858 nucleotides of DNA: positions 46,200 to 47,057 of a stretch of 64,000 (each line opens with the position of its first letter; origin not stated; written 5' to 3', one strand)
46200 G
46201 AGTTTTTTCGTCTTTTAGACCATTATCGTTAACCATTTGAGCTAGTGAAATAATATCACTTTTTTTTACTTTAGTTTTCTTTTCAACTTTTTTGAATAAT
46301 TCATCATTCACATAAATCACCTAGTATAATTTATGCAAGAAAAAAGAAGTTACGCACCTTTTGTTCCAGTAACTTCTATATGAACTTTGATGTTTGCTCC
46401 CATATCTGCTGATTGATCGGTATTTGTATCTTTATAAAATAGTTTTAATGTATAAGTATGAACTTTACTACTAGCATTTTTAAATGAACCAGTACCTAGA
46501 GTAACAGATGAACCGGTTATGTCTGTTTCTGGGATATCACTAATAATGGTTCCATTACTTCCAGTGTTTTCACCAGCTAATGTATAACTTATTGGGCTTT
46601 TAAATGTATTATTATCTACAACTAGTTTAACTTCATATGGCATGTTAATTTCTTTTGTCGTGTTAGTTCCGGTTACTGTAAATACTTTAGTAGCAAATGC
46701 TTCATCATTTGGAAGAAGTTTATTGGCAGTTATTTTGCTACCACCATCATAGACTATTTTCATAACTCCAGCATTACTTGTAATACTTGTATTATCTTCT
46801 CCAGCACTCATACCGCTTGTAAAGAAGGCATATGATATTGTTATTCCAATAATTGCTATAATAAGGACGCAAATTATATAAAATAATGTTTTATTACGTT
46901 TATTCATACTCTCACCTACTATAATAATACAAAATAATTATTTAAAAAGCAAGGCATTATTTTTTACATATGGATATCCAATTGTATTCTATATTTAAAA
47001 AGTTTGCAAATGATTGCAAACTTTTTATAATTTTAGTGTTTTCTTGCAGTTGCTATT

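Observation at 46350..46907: Stand-alone N-module gene is colinear with the first 185 aa of A2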

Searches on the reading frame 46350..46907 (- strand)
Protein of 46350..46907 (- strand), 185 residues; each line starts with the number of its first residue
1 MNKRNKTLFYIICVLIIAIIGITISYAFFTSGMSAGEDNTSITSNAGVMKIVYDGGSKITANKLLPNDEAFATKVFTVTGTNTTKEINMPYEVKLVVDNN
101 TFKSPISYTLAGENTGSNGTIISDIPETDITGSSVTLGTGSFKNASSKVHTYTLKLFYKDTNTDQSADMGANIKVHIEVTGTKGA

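Call 6: search_protein_families(library=pfam, proteins=[window:46350-46907:-], max_evalue=0.1)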
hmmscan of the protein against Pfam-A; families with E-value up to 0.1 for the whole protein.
window:46350-46907:- (185 aa): 0 families

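Call 7: search_protein_families(library=ncbifam, proteins=[window:46350-46907:-], max_evalue=0.1)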
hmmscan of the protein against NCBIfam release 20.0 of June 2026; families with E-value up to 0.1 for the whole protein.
window:46350-46907:- (185 aa): 0 families

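Call 9: find_homologous_proteins(query=window:46350-46904:-)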
Query window:46350-46904:- (184 aa): 15 proteins with E <= 0.001 among 115 candidates.
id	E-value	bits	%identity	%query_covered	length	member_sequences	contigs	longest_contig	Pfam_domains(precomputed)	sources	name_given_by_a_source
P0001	6.1e-103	360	93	100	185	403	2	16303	-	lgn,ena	-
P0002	1.4e-100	352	92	100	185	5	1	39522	-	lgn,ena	-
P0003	4.7e-97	341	89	100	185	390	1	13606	-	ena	-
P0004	2.4e-93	329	86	100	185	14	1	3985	-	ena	-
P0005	8.3e-89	314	79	100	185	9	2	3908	-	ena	-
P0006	5.8e-88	311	79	99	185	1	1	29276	-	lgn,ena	-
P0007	1.3e-84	300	79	100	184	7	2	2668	-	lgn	-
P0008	4.1e-71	256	69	98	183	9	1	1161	-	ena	-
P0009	6.8e-49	184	93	53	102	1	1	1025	-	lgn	-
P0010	1.6e-44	170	52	96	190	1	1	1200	-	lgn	-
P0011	3.7e-37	146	43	98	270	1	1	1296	-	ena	-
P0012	2.3e-36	143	46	87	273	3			-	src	-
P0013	6.7e-36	142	52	81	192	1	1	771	-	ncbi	-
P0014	5.8e-33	132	42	98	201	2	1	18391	-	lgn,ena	-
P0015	2.7e-31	127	40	96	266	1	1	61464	-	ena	-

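Call 11: find_encoding_contigs(protein=P0006, flank=6000, max_places=3)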
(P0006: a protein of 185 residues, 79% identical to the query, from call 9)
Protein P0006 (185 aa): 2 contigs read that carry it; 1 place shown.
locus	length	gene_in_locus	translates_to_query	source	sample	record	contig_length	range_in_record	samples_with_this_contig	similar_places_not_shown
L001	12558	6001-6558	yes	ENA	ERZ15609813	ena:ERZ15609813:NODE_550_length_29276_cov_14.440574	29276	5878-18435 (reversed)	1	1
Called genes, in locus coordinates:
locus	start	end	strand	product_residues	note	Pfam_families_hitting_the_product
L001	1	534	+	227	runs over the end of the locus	-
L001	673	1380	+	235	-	-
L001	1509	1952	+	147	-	PF02381:MraZ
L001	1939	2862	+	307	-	PF01795:Methyltransf_5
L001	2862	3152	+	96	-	PF04977:DivIC (weak)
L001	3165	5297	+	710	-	PF03717:PBP_dimer, PF00905:Transpeptidase, PF03793:PASTA (weak)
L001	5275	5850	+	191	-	-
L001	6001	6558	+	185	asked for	-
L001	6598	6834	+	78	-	PF14069:SpoVIF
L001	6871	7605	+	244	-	-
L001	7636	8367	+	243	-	-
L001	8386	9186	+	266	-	PF01636:APH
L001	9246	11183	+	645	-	-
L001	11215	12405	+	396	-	-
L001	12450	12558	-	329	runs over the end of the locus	PF00579:tRNA-synt_1b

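Call 21: find_related_loci(query=A3, collection=genome_contigs, flank=8000)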
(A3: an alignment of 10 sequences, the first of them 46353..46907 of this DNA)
Query A3 (185 aa) in genome_contigs; peptide patterns used: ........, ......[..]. (x = any residue, [..] = any of these).
84 stretches matched a pattern; 7 encode a relative of the query (tblastn E <= 1e-3); 7 distinct loci.
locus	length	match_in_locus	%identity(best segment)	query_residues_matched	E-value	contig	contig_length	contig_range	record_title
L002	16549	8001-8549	87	1-183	2e-104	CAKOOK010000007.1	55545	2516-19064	MAG: uncultured Bacilli bacterium isolate REFINED_METABAT215_TOP10_CONTIGS_1500_ASSEMBLY_K77_MERGED__Hadza_PheChl_Fiber-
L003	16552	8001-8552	79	1-185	1e-92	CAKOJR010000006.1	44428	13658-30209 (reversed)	MAG: uncultured Bacilli bacterium isolate REFINED_METABAT215_TOP10_CONTIGS_1500_ASSEMBLY_K77_MERGED__Hadza_MoBio_hadza-I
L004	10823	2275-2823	68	1-185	3e-81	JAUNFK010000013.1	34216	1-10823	MAG: bacterium isolate S25M_St_metabat_56 NODE_448_length_34216_cov_7.085009, whole genome shotgun sequence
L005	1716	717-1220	40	19-176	1e-29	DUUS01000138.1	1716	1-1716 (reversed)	MAG TPA_asm: Mollicutes bacterium isolate AS08sgBPME_254 277981_AS08, whole genome shotgun sequence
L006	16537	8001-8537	31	1-184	1e-14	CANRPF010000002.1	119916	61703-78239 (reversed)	MAG: uncultured Bacilli bacterium isolate Lapin-019__bin41 genome assembly, contig: Lapin-019__NODE_49_length_119916_cov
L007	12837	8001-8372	30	45-173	8e-8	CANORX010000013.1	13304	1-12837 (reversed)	MAG TPA_asm: uncultured Clostridia bacterium isolate SRR15604510_bin.30_metawrap_v1.3_MAG genome assembly, contig: NODE.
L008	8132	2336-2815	27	26-178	7e-6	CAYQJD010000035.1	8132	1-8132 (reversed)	MAG TPA_asm: uncultured Muribaculaceae bacterium isolate SRP222994_co1_9 genome assembly, contig: NODE_18338_length_8132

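Call 27: search_solved_structures(query=A2, max_evalue=10)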
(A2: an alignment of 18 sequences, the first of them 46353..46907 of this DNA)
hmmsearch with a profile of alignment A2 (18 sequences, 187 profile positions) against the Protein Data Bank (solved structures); distinct sequences matched with E-value up to 10: 0.

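Call 28: search_protein_families(library=pfam, alignment_id=A2, max_evalue=1)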
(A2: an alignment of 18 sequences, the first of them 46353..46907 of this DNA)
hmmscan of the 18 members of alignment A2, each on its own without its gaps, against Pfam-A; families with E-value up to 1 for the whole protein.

A. member 1, window:46353-46907:- (185 aa): 0 families

B. families by the number of members that match (of 18 scanned): 8 families
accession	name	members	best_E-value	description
PF12389.13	Peptidase_M73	3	0.0067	Camelysin metallo-endopeptidase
PF09716.15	ETRAMP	1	0.03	Malarial early transcribed membrane protein (ETRAMP)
PF20134.4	DUF6524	1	0.074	Family of unknown function (DUF6524)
PF24049.1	YOMG_N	1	0.084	YOMG N-terminal domain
PF17583.7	DUF5484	1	0.097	Family of unknown function (DUF5484)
PF05359.17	DUF748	1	0.098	Domain of Unknown Function (DUF748)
PF23489.1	V-ATPase_su_f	1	0.12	V-type proton ATPase subunit f-like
PF20377.3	DUF6672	1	0.15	Family of unknown function (DUF6672)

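Call 29: predict_structure(alignment_id=A2)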
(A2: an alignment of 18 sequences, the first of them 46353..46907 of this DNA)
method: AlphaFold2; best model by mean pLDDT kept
length: 185 residues; sequences in the alignment: 18
mean_pLDDT: 75.0   pTM: 0.64
mean pLDDT of the five models: 75.0, 73.2, 73.0, 70.0, 66.8
residues with pLDDT >= 90: 32; 70-90: 94; 50-70: 40; < 50: 19
segments of 3 or more residues with pLDDT < 50: 28-38, 61-66
pLDDT, mean of each block of 10 residues (from residue 1): 79 82 55 44 64 54 54 84 71 89 87 86 92 91 80 85 74 84 62
secondary structure, 60 per line:
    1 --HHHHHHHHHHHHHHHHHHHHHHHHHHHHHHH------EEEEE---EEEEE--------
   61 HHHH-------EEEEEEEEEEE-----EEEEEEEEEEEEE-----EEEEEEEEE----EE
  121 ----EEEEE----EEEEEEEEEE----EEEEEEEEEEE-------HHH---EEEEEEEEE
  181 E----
elements in order: H3-33 E40-44 E48-52 H61-64 E72-82 E88-100 E106-114 E125-129 E134-143 E148-158 E172-181

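Call 38: search_protein_families(library=pfam, proteins=[P0010, P0011, P0012, P0013, P0014, P0015, L006:7244-7999:+, L006:8001-9578:+, L007:7878-9464:+, L008:2237-4060:+], max_evalue=1)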
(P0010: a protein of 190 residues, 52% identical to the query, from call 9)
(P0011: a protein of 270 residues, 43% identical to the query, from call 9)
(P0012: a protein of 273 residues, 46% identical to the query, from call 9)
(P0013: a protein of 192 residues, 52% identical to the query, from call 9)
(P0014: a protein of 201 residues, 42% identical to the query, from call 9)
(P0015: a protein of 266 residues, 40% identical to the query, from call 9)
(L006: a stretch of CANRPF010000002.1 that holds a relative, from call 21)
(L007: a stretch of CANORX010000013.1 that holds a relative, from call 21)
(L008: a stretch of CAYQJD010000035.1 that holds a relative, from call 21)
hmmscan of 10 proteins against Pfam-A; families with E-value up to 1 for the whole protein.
P0010 (190 aa): 1 family
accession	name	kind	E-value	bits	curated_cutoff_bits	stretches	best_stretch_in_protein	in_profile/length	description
PF23489.1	V-ATPase_su_f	-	0.12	13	27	1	5-41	10-46/78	V-type proton ATPase subunit f-like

P0011 (270 aa): 2 families
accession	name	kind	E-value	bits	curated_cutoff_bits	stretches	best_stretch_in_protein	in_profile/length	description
PF12389.13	Peptidase_M73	-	0.0093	16.2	22.5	1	1-64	2-60/196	Camelysin metallo-endopeptidase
PF20134.4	DUF6524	-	0.074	13.2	27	1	3-37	92-126/131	Family of unknown function (DUF6524)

P0012 (273 aa): 1 family
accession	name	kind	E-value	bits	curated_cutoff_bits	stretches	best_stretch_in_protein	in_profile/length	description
PF12389.13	Peptidase_M73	-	0.092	13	22.5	1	3-80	4-73/196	Camelysin metallo-endopeptidase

P0013 (192 aa): 0 families

P0014 (201 aa): 1 family
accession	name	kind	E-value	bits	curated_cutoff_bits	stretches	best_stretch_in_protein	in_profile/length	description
PF12389.13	Peptidase_M73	-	0.0067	16.7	22.5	1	14-86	10-73/196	Camelysin metallo-endopeptidase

P0015 (266 aa): 1 family
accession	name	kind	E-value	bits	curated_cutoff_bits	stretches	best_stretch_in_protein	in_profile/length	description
PF09716.15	ETRAMP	-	0.03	14.7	29.1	1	3-33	44-73/81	Malarial early transcribed membrane protein (ETRAMP)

L006:7244-7999:+ (251 aa): 2 families
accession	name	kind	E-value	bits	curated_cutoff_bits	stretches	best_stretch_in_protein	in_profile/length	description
PF13800.11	Sigma_reg_N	-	0.14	12.9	26.3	1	6-44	14-48/91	Sigma factor regulator N-terminal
PF09716.15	ETRAMP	-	0.39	11.2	29.1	1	2-29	48-75/81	Malarial early transcribed membrane protein (ETRAMP)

L006:8001-9578:+ (525 aa): 2 families
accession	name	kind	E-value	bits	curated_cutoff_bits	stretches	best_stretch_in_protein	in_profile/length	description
PF20806.3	Integrin_A_Ig_3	-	0.16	11.9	23.6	1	68-124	28-87/222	Integrin alpha Ig-like domain 3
PF24053.1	DUF7356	-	0.17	12.2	27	0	275-298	80-103/105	Domain of unknown function (DUF7356)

L007:7878-9464:+ (528 aa): 0 families

L008:2237-4060:+ (607 aa): 3 families
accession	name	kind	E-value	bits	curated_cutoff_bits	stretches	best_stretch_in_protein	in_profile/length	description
PF19789.6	DUF6273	-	0.0011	19.3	23.5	1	536-590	118-172/172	Domain of unknown function (DUF6273)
PF19190.6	BACON_2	-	0.0057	17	25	0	534-555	32-52/94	Viral BACON domain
PF18536.7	DUF5623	-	0.16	12.6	35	1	419-473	32-86/126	Domain of unknown function (DUF5623)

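Call 39: fold_search(model_id=the predicted structure, library=pdb)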
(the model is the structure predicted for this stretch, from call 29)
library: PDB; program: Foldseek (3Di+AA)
matches with E <= 10: 1592; with E <= 0.001: 1
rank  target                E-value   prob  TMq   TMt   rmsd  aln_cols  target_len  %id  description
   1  4jdn_C                7.6e-04  0.99  0.33  0.40   8.5       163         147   14  Secreted Chlamydial Protein PGP3, C-terminal Domain (released 2013-06-05)
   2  5yku                  1.0e-03  0.99  0.27  0.36   8.6       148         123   14  The crystal structure of Macrobrachium rosenbergii nodavirus P-domain with Zn ions (released 2018-10-24)
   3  4jdm_C                1.1e-03  0.99  0.33  0.26  10.1       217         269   12  Secreted Chlamydial Protein PGP3, full-length (released 2013-06-05)
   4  6gjt_A                1.2e-03  0.99  0.36  0.37   7.4       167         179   13  Chlamydia protein Pgp3 studied at high resolution in a new crystal form (released 2018-07-25)
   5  6gjt_D                1.4e-03  0.99  0.36  0.37   8.2       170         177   14  Chlamydia protein Pgp3 studied at high resolution in a new crystal form (released 2018-07-25)
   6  7ehg_E                1.9e-03  0.99  0.36  0.44   8.8       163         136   12  Crystal Structure of MiXBM (released 2022-03-30)
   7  4jdm_A                2.1e-03  0.98  0.32  0.25  10.2       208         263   12  Secreted Chlamydial Protein PGP3, full-length (released 2013-06-05)
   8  7vrn_I                2.1e-03  0.85  0.25  0.14   9.4       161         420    7  Structure of infectious bursal disease virus Gt strain (released 2022-03-30)
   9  7ehg_C                2.2e-03  0.99  0.35  0.44   8.9       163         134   12  Crystal Structure of MiXBM (released 2022-03-30)
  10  6yf6_B                2.2e-03  0.99  0.32  0.38  11.1       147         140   14  EclA C-terminal domain; sugar-binding protein (released 2021-04-07)
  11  7vrp_A                2.2e-03  0.72  0.25  0.14  18.2       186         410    8  Structure of infectious bursal disease virus Gx strain (released 2022-03-30)
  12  5ykv_B                2.6e-03  0.97  0.28  0.36   8.0       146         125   16  The crystal structure of Macrobrachium rosenbergii nodavirus P-domain (released 2018-10-24)
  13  3p6b_A                2.6e-03  0.89  0.27  0.27  13.1       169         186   12  The crystal structure of CelK CBM4 from Clostridium thermocellum (released 2011-08-24)
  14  6om2_A                2.8e-03  0.63  0.22  0.10  12.8       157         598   11  Crystal structure of atypical integrin alphaV beta8 with proTGF-beta1 ligand peptide (released 2019-12-11)
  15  2xon_L                3.5e-03  0.60  0.23  0.27  13.4       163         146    8  Structure of TmCBM61 in complex with beta-1,4-galactotriose at 1.4 A resolution (released 2010-09-08)
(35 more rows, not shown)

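Call 45: search_protein_representatives(alignment_id=A2)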
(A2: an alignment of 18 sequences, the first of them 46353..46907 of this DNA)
Query: 18 sequences, 187 profile positions. Proteins with E-value up to 0.001 (for the whole library): 6734; up to 1e-10: 2521; up to 1e-30: 235. The best 150 are listed.
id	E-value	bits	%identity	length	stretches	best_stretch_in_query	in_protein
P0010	3.4e-69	248.5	-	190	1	1-183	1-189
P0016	7.5e-67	240.8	-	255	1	1-184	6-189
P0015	4.4e-66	238.3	-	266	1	2-185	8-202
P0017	5.8e-66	237.9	-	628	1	2-184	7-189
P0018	4.2e-65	235.1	-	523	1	2-185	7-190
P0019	7.3e-65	234.3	-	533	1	2-180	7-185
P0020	1.4e-62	226.9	-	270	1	2-184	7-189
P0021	2.6e-62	226.1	-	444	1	1-183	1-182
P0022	6.0e-62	224.9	-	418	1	2-185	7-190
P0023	9.0e-62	224.3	-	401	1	1-184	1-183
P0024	3.5e-61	222.4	-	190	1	1-185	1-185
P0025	5.1e-60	218.6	-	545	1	4-184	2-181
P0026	2.1e-59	216.6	-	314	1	2-184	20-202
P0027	1.7e-58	213.6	-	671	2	1-180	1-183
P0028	3.3e-58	212.7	-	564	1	1-186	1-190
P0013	3.4e-57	209.4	-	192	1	30-186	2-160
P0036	3.6e-55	202.8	-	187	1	1-185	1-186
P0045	1.8e-52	193.9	-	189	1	3-183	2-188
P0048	4.6e-51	189.4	-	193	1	4-185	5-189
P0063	5.7e-49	182.5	-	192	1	1-179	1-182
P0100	4.8e-44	166.5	-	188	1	2-180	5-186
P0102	9.2e-44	165.6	-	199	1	1-183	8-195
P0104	1.4e-43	165.0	-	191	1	2-180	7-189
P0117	3.5e-42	160.4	-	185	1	1-180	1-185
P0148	1.7e-39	151.6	-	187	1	1-181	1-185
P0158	5.2e-39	150.1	-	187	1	1-179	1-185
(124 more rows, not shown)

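Call 49: search_protein_families(library=ncbifam, alignment_id=A4, max_evalue=1)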
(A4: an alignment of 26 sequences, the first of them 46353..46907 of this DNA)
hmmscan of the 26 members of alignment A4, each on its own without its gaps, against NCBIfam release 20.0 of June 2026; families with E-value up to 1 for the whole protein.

A. member 1, window:46353-46907:- (185 aa): 0 families

B. families by the number of members that match (of 26 scanned): 16 families
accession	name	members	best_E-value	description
TIGR04088.1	cognate_SipW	4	0.0089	SipW-dependent-type signal peptide-containing protein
TIGR03094.1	sulfo_cyanin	2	0.00056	sulfocyanin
NF005435.1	PRK07021.1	2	0.09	flagellar basal body-associated protein FliL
NF004285.1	PRK05696.1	2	0.096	flagellar basal body-associated protein FliL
NF052362.1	FimF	1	0.0032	type 1 fimbrial adaptor subunit FimF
NF006190.0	PRK08324.1-4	1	0.012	bifunctional aldolase/short-chain dehydrogenase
NF033100.1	bla_CfxA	1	0.045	CfxA family broad-spectrum class A beta-lactamase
NF052497.1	AlphRhmnaseBT3686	1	0.069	alpha-l-rhamnosidase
NF038340.1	SAR2788_fam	1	0.074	SAR2788 family putative toxin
NF040942.2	hypo_ExtJ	1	0.095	selenite/tellurite reduction operon protein ExtJ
NF004922.0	PRK06279.1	1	0.096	putative monovalent cation/H+ antiporter subunit E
TIGR04090.1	exp_by_SipW_IV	1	0.099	BsaA family SipW-dependent biofilm matrix protein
NF041110.1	HPE1_fam_CxxC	1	0.11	plant virulence effector HPE1-like domain-containing protein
NF010723.1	PRK14125.1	1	0.11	cell division suppressor protein YneA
TIGR04370.1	glyco_rpt_poly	1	0.38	oligosaccharide repeat unit polymerase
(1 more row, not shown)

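Call 50: search_protein_families(library=pfam, alignment_id=A4, max_evalue=1)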
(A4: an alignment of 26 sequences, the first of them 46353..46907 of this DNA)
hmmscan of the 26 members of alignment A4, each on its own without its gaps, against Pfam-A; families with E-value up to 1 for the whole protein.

A. member 1, window:46353-46907:- (185 aa): 0 families

B. families by the number of members that match (of 26 scanned): 12 families
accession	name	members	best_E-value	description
PF12389.13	Peptidase_M73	6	8.1e-06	Camelysin metallo-endopeptidase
PF20130.4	DUF6520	1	0.0088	Family of unknown function (DUF6520)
PF22544.2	HYDIN_VesB_CFA65-like_Ig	1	0.011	HYDIN/CFA65/VesB-like, Ig-like domain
PF16788.10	ATF7IP_BD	1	0.045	ATF-interacting protein binding domain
PF20462.4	DUF6715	1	0.065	Domain of unknown function (DUF6715)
PF07610.17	DUF1573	1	0.075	Protein of unknown function (DUF1573)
PF02493.26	MORN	1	0.076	MORN repeat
PF02402.22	Lysis_col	1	0.095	Lysis protein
PF05359.17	DUF748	1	0.098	Domain of Unknown Function (DUF748)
PF23489.1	V-ATPase_su_f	1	0.12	V-type proton ATPase subunit f-like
PF05478.16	Prominin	1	0.17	Prominin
PF20712.2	CyanoTRADDas_TM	1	0.42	Cyanobacterial TRADD-N associated 2-Transmembrane domain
